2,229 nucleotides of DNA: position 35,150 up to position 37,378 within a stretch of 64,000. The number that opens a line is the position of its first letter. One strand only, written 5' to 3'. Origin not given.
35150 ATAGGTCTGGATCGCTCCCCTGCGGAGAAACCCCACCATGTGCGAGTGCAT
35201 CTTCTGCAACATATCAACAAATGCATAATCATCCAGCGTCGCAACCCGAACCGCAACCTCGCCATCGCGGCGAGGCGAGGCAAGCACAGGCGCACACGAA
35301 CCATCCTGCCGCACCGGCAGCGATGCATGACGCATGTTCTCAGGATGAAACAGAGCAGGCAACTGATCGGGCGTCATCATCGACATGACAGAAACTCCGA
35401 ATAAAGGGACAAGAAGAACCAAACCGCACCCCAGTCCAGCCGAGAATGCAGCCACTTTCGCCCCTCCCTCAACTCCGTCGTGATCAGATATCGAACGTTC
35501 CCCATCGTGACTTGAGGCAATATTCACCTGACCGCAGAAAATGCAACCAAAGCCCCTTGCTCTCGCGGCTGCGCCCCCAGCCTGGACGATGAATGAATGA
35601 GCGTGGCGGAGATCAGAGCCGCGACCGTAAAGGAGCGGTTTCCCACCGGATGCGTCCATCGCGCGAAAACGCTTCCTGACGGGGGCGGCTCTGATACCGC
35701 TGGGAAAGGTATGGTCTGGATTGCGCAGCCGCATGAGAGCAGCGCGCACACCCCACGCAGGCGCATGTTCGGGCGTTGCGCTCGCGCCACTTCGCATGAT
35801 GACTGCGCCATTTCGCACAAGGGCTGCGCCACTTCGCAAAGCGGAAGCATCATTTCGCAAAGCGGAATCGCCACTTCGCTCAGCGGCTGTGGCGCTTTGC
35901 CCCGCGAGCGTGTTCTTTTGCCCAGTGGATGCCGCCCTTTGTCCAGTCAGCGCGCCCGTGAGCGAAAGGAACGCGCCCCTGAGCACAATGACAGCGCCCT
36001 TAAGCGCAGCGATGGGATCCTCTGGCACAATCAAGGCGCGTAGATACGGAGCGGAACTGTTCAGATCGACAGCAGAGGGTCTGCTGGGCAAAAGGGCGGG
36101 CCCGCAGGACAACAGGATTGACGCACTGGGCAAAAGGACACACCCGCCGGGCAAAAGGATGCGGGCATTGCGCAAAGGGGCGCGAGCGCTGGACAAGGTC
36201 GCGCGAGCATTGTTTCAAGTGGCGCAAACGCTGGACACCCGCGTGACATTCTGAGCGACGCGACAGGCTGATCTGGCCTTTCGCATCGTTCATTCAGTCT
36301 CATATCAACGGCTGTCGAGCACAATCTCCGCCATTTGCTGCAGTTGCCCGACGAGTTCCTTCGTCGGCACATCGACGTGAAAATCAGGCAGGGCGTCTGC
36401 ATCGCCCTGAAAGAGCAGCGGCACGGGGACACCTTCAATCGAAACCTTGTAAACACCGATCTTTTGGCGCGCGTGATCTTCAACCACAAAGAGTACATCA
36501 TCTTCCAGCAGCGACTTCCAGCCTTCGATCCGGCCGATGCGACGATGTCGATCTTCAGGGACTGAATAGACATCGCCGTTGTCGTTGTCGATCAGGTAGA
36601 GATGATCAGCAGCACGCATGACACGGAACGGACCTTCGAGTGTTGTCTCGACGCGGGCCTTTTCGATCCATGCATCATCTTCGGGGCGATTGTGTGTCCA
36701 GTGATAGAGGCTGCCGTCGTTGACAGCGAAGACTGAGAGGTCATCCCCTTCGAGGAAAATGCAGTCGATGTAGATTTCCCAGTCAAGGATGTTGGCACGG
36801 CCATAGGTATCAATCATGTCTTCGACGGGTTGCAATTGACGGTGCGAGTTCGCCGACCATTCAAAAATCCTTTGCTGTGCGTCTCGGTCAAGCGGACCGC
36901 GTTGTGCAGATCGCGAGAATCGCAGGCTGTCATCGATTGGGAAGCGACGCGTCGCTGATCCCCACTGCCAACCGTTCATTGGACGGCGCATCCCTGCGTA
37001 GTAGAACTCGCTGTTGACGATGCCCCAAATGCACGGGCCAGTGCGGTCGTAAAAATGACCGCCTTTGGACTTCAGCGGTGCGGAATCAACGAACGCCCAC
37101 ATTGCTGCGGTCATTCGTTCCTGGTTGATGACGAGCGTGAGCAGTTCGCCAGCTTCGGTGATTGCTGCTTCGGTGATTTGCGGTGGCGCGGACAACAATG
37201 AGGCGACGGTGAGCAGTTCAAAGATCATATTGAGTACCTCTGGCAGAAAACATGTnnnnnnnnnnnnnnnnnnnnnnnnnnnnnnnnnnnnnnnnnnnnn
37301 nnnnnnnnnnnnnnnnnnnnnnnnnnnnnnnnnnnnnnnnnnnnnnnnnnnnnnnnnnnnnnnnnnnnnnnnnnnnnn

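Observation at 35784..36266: Perfectly phased 21-bp degenerate tandem array (~23 units, ~0.5 kb) of ambiguous coding status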

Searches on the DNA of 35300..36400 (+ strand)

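Call 10: search_dna_similar(query=window:35400-36300:+, collection=plasmids, mode=distant)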
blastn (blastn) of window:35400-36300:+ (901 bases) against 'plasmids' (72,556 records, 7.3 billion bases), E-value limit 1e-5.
No match.
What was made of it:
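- Tried and rejected: The array region has no match in PLSDB (call 10).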

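Call 93: search_rna_families(source=window, start=35300, end=36400, threshold=evalue, max_evalue=1)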
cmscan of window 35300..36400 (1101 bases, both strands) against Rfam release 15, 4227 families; matches with E-value up to 1: 1.
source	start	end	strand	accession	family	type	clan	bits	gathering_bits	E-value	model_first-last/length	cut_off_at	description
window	35811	35831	-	RF02448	SpR20_sRNA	Gene; sRNA;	-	18.7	45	0.36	1-45/45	no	Streptococcus sRNA SpR20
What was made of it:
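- On Structured non-coding RNA: No Rfam family passes threshold (call 93).
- No Rfam match passes threshold (call 93).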

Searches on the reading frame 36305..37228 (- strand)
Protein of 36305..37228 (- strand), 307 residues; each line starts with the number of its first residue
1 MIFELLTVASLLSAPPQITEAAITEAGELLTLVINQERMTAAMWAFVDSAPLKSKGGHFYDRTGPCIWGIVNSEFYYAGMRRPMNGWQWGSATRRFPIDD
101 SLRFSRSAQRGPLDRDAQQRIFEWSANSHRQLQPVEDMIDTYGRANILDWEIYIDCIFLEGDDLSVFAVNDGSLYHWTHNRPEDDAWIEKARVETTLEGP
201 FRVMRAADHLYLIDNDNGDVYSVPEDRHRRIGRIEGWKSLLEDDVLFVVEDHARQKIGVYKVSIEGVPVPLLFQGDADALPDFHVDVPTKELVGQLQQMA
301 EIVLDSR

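Call 9: search_protein_families(library=pfam, proteins=[window:36305-37228:-], max_evalue=0.01)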
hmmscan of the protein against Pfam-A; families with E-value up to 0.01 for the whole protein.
window:36305-37228:- (307 aa): 0 families

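Call 23: search_protein_families(library=phrogs, proteins=[window:36305-37228:-], max_evalue=0.01)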
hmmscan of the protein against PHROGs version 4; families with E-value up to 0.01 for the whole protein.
window:36305-37228:- (307 aa): 0 families

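Call 43: search_protein_families(library=padloc, proteins=[window:36305-37228:-], max_evalue=0.01)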
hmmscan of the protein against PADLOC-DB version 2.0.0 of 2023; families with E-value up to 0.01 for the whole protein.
window:36305-37228:- (307 aa): 0 families

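Call 98: find_homologous_proteins(query=window:36305-37228:-, max_evalue=0.00001)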
Query window:36305-37228:- (307 aa): 3 proteins with E <= 0.00001 among 1488 candidates.
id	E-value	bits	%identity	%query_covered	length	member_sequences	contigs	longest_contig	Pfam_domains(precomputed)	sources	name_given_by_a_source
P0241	1.1e-208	710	100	100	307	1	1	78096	-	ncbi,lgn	ncbi:MAG: hypothetical protein ACR2GY_13290 [Phycisphaerales bacterium]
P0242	1.5e-75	273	52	79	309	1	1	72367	-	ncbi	ncbi:MAG: hypothetical protein ACR2GY_05645 [Phycisphaerales bacterium]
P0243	5.5e-70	255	65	56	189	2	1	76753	-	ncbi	ncbi:MAG: hypothetical protein ACR2GY_05400 [Phycisphaerales bacterium]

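Call 99: search_protein_families(library=ncbifam, proteins=[window:36305-37228:-], max_evalue=0.01)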
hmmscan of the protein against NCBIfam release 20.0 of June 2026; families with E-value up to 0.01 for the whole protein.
window:36305-37228:- (307 aa): 0 families
